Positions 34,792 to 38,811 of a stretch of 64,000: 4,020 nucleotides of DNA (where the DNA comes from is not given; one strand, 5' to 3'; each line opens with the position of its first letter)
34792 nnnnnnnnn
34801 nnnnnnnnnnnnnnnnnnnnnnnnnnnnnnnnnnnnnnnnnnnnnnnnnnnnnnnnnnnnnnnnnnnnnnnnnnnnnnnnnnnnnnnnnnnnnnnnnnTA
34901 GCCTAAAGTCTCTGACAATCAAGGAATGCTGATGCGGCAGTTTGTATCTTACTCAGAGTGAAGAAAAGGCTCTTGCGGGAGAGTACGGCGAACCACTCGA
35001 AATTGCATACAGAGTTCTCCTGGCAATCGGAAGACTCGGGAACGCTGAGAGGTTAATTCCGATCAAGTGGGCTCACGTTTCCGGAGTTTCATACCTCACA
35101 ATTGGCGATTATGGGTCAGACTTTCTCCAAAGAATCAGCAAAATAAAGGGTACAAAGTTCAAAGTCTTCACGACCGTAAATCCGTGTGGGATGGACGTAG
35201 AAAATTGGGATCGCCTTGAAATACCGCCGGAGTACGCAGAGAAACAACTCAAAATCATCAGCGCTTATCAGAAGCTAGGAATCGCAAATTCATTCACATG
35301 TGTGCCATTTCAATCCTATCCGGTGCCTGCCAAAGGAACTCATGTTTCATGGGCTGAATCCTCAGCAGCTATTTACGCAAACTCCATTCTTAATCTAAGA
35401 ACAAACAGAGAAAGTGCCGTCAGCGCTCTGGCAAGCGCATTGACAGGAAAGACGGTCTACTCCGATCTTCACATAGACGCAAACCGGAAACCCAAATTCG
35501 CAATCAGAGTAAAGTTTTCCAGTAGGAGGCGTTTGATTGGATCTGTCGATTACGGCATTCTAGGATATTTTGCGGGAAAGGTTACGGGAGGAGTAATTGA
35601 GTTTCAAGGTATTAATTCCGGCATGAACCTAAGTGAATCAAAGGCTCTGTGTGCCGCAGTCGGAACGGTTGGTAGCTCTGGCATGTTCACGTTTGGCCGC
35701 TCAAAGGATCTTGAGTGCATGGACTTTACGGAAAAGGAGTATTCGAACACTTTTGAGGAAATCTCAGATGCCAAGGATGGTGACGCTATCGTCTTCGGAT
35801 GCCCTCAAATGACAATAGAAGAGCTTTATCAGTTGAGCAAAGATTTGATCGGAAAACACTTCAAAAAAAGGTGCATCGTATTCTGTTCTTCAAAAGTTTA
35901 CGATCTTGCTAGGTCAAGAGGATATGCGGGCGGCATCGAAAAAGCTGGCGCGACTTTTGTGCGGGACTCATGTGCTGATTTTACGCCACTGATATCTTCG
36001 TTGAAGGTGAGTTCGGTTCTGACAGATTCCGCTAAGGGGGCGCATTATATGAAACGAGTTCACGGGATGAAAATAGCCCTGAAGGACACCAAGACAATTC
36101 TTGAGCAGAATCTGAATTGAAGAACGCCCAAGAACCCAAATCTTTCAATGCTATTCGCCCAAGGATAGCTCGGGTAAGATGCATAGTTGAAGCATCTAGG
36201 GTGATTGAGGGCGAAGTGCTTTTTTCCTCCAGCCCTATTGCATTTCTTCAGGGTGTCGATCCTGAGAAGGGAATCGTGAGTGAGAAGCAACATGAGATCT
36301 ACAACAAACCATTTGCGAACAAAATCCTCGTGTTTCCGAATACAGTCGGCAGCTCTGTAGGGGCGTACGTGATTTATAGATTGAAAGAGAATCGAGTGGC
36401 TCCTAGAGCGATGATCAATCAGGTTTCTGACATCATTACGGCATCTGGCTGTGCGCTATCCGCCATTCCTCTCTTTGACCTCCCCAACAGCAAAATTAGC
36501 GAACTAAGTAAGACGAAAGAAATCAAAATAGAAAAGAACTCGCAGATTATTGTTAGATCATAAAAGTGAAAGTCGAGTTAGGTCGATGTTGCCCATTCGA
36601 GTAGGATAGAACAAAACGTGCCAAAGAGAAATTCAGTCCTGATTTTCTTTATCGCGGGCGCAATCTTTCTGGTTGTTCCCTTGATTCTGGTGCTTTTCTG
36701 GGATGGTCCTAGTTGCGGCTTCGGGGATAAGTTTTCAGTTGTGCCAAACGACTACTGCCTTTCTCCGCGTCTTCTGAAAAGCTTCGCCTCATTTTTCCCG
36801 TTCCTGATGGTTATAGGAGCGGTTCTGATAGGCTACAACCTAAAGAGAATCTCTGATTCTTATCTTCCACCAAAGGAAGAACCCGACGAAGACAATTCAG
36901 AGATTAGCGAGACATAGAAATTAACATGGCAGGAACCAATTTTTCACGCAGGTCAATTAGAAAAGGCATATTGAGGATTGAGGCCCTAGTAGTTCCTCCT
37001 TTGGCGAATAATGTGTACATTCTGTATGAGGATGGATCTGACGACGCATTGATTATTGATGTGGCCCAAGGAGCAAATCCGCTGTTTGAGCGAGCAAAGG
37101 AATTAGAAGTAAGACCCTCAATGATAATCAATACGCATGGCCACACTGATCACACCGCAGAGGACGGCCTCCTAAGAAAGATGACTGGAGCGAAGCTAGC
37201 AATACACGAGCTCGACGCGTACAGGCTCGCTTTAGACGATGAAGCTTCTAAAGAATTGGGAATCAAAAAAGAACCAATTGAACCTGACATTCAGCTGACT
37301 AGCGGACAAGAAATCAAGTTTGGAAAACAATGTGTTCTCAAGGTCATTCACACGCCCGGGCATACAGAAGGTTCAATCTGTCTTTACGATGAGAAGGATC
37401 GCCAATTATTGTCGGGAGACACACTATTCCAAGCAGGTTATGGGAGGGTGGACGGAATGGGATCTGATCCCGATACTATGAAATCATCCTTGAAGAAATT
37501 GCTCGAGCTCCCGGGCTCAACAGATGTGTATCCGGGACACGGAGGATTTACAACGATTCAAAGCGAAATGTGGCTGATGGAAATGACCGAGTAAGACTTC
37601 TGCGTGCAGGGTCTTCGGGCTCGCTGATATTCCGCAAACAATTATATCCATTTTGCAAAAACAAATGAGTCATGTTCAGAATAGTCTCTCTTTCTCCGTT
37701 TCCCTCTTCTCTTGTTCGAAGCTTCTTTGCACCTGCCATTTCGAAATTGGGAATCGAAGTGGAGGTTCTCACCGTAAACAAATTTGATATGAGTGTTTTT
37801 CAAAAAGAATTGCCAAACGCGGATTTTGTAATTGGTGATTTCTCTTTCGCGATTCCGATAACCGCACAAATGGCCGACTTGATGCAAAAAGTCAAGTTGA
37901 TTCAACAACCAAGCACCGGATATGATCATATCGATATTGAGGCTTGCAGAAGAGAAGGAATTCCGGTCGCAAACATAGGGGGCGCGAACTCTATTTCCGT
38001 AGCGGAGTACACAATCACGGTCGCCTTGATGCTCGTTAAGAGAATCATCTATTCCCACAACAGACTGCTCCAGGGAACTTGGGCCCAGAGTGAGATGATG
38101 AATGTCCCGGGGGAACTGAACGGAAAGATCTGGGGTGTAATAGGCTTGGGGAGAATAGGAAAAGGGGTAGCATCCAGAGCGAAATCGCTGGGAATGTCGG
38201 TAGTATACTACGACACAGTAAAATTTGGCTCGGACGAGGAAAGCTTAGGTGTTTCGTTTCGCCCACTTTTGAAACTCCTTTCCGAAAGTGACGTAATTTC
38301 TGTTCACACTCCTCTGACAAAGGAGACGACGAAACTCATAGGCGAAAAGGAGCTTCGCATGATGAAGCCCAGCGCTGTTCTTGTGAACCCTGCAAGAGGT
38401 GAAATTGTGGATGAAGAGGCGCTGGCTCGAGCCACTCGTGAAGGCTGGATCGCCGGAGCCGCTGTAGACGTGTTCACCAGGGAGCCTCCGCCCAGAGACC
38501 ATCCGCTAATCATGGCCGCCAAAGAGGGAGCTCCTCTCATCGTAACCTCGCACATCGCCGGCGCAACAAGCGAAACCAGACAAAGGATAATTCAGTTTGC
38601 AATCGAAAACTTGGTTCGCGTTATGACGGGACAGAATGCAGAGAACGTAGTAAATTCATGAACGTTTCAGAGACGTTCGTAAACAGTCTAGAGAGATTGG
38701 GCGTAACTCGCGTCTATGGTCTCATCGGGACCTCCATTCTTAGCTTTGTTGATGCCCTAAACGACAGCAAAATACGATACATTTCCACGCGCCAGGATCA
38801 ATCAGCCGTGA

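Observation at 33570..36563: Archaeal-type mevalonate pathway module: UbiD-like decarboxylase with AcnX large and small subunits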

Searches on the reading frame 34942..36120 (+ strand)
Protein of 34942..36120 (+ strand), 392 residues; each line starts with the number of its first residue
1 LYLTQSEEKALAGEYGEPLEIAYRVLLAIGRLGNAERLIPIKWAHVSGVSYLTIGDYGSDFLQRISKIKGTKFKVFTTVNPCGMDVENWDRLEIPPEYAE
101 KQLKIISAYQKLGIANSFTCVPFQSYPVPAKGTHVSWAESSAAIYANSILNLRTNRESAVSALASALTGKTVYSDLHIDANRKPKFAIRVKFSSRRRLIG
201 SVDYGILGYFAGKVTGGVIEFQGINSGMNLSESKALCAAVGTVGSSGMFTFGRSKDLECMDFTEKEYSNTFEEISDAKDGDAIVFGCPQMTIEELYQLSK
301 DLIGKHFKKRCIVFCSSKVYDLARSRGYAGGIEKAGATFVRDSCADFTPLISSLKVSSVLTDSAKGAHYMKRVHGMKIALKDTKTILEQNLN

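Call 3: search_protein_families(library=pfam, proteins=[window:34942-36120:+])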
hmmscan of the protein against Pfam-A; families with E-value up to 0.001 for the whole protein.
window:34942-36120:+ (392 aa): 1 family
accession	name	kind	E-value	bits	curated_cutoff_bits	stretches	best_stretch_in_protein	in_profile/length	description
PF04412.18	AcnX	-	3.5e-113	378.8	31.5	1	1-387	1-399/400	Aconitase X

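Call 4: search_protein_families(library=ncbifam, proteins=[window:34942-36120:+])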
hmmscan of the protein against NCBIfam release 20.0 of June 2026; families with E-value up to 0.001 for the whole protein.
window:34942-36120:+ (392 aa): 1 family
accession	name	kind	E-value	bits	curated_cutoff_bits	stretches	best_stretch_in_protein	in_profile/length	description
NF051439.1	C3LHypDHLhpIPSEAE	equivalog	1.4e-57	195.4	700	1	2-381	145-534/555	cis-3-hydroxy-L-proline dehydratase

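Call 14: search_solved_structures(query=window:34942-36120:+, max_evalue=0.001, show_alignments=2)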
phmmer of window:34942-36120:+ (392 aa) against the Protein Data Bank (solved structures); distinct sequences matched with E-value up to 0.001: 4.
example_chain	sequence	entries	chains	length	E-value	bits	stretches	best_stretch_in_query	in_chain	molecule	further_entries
7cnr_A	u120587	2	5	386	1.3e-60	208.7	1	1-388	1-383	DUF521 domain-containing protein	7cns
7d2r_A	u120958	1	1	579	3.1e-35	125.2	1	3-378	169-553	cis-3-hydroxy-L-proline dehydratase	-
7cnq_A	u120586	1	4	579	6.7e-34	120.8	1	3-378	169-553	cis-3-hydroxy-L-proline dehydratase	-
7cnp_A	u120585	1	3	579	6.7e-34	120.8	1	3-378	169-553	cis-3-hydroxy-L-proline dehydratase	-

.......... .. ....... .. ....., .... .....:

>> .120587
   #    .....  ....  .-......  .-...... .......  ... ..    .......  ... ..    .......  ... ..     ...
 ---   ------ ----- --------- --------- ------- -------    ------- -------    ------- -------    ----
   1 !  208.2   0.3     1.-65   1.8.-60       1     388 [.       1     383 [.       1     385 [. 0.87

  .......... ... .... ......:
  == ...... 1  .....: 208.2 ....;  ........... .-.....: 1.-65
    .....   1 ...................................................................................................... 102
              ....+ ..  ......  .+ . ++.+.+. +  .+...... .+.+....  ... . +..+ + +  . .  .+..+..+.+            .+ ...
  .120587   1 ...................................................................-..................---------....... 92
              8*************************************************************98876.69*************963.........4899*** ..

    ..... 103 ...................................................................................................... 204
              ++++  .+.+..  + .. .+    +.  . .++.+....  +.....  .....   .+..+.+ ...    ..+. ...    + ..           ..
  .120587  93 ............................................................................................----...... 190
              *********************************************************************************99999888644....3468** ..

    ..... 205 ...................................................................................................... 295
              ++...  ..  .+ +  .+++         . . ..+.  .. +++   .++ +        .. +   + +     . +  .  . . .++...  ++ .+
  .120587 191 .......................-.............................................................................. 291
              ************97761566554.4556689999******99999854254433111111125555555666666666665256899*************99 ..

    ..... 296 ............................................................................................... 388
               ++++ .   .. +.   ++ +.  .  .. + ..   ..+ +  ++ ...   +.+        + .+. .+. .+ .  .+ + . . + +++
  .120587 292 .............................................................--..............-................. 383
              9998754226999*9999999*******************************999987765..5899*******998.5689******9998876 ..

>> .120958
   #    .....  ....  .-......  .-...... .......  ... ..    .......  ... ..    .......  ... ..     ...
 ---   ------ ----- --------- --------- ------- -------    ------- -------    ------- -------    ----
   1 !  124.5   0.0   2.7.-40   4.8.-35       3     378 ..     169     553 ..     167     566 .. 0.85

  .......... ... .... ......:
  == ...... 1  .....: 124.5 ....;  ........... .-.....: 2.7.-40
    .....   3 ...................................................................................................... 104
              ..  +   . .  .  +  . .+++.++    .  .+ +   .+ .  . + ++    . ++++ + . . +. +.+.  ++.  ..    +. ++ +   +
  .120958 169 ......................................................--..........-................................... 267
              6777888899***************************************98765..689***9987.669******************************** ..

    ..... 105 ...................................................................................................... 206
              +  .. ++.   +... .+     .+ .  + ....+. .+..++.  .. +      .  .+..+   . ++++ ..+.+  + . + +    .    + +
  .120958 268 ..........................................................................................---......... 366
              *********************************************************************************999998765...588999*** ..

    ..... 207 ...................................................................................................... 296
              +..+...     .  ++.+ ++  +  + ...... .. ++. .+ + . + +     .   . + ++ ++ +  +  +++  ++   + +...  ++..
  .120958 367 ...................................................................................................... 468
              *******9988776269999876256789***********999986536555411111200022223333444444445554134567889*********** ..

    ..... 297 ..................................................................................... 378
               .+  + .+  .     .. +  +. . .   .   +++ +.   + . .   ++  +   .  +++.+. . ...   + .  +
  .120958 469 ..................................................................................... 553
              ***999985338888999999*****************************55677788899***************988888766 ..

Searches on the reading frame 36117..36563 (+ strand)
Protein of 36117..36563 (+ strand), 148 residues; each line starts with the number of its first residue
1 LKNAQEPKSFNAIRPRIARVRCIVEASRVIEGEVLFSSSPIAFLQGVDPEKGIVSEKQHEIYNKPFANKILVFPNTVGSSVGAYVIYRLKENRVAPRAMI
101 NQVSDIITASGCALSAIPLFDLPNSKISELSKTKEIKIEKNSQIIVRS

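Call 3: search_protein_families(library=pfam, proteins=[window:36117-36563:+])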
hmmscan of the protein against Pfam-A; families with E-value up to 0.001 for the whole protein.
window:36117-36563:+ (148 aa): 1 family
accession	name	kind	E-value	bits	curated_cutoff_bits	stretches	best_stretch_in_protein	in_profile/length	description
PF01989.23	AcnX_swivel_put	-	1.3e-26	92.6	27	1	41-119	1-79/80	Aconitase X swivel domain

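Call 4: search_protein_families(library=ncbifam, proteins=[window:36117-36563:+])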
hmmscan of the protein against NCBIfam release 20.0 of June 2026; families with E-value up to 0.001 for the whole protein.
window:36117-36563:+ (148 aa): 2 families
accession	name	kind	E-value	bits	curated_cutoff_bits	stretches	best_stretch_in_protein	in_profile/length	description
NF003046.0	PRK03955.1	equivalog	2.1e-34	118.2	163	1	23-145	7-127/132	DUF126 domain-containing protein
NF051439.1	C3LHypDHLhpIPSEAE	equivalog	1.6e-13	49.9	700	1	30-142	8-126/555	cis-3-hydroxy-L-proline dehydratase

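Call 15: search_solved_structures(query=window:36117-36563:+, max_evalue=0.001, show_alignments=2)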
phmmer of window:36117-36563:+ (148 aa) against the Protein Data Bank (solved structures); distinct sequences matched with E-value up to 0.001: 5.
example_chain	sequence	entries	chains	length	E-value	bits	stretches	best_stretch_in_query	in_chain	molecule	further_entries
7cnr_B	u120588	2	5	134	2.6e-24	88.8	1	30-141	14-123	UPF0107 protein TK1248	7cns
2hi6_A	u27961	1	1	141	2.7e-21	79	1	29-135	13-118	UPF0107 protein AF0055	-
7d2r_A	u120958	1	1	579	3.4e-06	30.2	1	29-141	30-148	cis-3-hydroxy-L-proline dehydratase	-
7cnp_A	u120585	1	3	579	3.4e-06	30.2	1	29-141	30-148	cis-3-hydroxy-L-proline dehydratase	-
7cnq_A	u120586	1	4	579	9e-06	28.8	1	29-141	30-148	cis-3-hydroxy-L-proline dehydratase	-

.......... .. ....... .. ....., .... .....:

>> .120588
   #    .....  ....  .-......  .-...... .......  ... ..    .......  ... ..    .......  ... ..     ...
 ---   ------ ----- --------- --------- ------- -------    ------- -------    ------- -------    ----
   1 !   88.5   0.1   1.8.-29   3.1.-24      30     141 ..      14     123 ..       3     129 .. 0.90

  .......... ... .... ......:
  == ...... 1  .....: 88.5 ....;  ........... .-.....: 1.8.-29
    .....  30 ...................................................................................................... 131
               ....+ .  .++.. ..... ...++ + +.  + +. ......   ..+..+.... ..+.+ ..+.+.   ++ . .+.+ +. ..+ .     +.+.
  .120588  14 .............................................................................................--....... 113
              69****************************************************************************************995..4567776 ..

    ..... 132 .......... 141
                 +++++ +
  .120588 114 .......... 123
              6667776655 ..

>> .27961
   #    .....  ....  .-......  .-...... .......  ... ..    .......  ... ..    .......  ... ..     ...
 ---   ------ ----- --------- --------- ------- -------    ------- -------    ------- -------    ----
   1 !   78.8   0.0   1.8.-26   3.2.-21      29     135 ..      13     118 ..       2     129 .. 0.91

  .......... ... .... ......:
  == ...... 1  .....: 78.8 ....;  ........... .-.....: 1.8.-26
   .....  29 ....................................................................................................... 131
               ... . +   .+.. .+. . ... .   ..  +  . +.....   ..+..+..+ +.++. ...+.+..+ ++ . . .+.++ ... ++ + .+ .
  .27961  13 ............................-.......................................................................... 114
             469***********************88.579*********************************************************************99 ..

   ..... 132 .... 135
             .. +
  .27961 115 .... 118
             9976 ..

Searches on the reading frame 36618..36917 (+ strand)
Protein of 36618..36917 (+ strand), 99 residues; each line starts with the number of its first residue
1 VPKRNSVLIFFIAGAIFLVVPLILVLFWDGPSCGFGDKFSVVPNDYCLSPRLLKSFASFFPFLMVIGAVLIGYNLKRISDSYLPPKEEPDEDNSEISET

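Call 56: search_protein_families(library=ncbifam, proteins=[window:36618-36917:+], max_evalue=0.00001)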
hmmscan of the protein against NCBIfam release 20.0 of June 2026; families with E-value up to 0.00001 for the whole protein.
window:36618-36917:+ (99 aa): 0 families

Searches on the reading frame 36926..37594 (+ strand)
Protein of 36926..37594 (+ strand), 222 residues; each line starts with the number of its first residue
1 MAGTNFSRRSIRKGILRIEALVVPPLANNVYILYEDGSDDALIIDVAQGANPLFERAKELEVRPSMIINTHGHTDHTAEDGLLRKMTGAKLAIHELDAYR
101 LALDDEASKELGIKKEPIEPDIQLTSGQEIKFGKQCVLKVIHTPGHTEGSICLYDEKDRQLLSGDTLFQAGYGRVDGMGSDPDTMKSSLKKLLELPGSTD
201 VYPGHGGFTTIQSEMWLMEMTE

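Call 11: search_protein_families(library=pfam, proteins=[window:36926-37594:+])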
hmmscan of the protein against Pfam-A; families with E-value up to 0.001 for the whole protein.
window:36926-37594:+ (222 aa): 2 families
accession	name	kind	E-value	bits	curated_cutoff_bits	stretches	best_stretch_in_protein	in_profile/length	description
PF00753.33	Lactamase_B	-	2.6e-23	83.4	22.7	1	25-205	3-196/196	Metallo-beta-lactamase superfamily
PF19583.5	ODP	-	8.2e-05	23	27.2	1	126-166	95-136/194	ODP family beta lactamase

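Call 56: search_protein_families(library=ncbifam, proteins=[window:36926-37594:+], max_evalue=0.00001)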
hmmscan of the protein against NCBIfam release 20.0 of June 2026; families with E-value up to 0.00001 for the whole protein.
window:36926-37594:+ (222 aa): 17 families
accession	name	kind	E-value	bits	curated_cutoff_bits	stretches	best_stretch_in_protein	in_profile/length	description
TIGR03413.1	GSH_gloB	equivalog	7e-27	94.4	200.8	1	24-205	5-164/248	hydroxyacylglutathione hydrolase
NF012229.1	bla_class_B_core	domain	1.5e-15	57.6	100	1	36-153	21-136/139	metallo-beta-lactamase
NF007597.0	PRK10241.1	equivalog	3.2e-14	52.8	421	1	135-205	99-165/251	hydroxyacylglutathione hydrolase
NF033105.1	bla_subclass_B3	equivalog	3.3e-13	49.5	240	1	66-152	64-152/257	subclass B3 metallo-beta-lactamase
NF041804.1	MBL_fold_SolJ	exception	1.5e-12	47.2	350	1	137-206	112-179/224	solanimycin biosynthesis MBL-fold hydrolase SolJ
NF040641.1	bifunc_ST_SDO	equivalog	3.1e-12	46.1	625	1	57-205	195-342/423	bifunctional sulfur transferase/dioxygenase Blh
NF000458.2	blaPEDO-2_fam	exception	8.3e-11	41.8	550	1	66-159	93-189/285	PEDO-2 family subclass B3 metallo-beta-lactamase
NF000454.2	blaCPS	exception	1.3e-10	41.4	620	1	67-154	94-183/290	CPS family subclass B3 metallo-beta-lactamase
TIGR04559.1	SoxH_rel_PQQ_2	hypoth_equivalog_domain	3.5e-10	39.8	280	1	65-211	69-218/283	quinoprotein relay system zinc metallohydrolase 2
NF000455.2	blaESP-1_fam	exception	1.5e-08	34.5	600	1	67-158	94-188/290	ESP-1 family subclass B3 metallo-beta-lactamase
NF012101.1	blaGOB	exception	2.2e-08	33.8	560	1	66-158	93-188/290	GOB family subclass B3 metallo-beta-lactamase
NF000457.2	blaPEDO-1_fam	exception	3.1e-08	33.4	550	1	66-153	93-182/286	PEDO-1 family subclass B3 metallo-beta-lactamase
NF053820.1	MBLfold_Strvi7410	exception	7.4e-08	32.2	525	0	114-160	148-193/343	Strvi_7410 family MBL fold metallo-hydrolase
NF000405.1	HARLDQ_not_B3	exception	5.2e-07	29.5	350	1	66-176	81-194/267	HARLDQ motif MBL-fold protein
NF040469.1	blaEFM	exception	1.6e-06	27.5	610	1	43-152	83-200/302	EFM family subclass B3 metallo-beta-lactamase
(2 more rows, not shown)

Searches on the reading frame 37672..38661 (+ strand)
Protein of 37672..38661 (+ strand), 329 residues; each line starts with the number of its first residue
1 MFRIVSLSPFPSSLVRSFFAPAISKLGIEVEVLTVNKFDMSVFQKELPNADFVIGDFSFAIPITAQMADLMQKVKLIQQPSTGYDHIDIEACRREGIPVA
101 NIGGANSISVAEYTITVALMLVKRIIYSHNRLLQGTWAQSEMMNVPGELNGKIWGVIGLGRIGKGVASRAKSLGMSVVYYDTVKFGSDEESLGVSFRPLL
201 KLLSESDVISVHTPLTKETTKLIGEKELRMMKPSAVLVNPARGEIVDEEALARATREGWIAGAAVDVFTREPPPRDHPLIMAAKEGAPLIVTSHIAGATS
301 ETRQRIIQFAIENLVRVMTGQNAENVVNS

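Call 11: search_protein_families(library=pfam, proteins=[window:37672-38661:+])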
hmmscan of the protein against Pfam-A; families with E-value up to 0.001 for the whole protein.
window:37672-38661:+ (329 aa): 2 families
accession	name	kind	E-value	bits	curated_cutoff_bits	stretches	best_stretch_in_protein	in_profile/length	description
PF02826.25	2-Hacid_dh_C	-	6.3e-54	182.5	25.1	1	116-296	2-178/178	D-isomer specific 2-hydroxyacid dehydrogenase, NAD binding domain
PF00389.36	2-Hacid_dh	-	1.1e-25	90.3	24.6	1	28-328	20-134/134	D-isomer specific 2-hydroxyacid dehydrogenase, catalytic domain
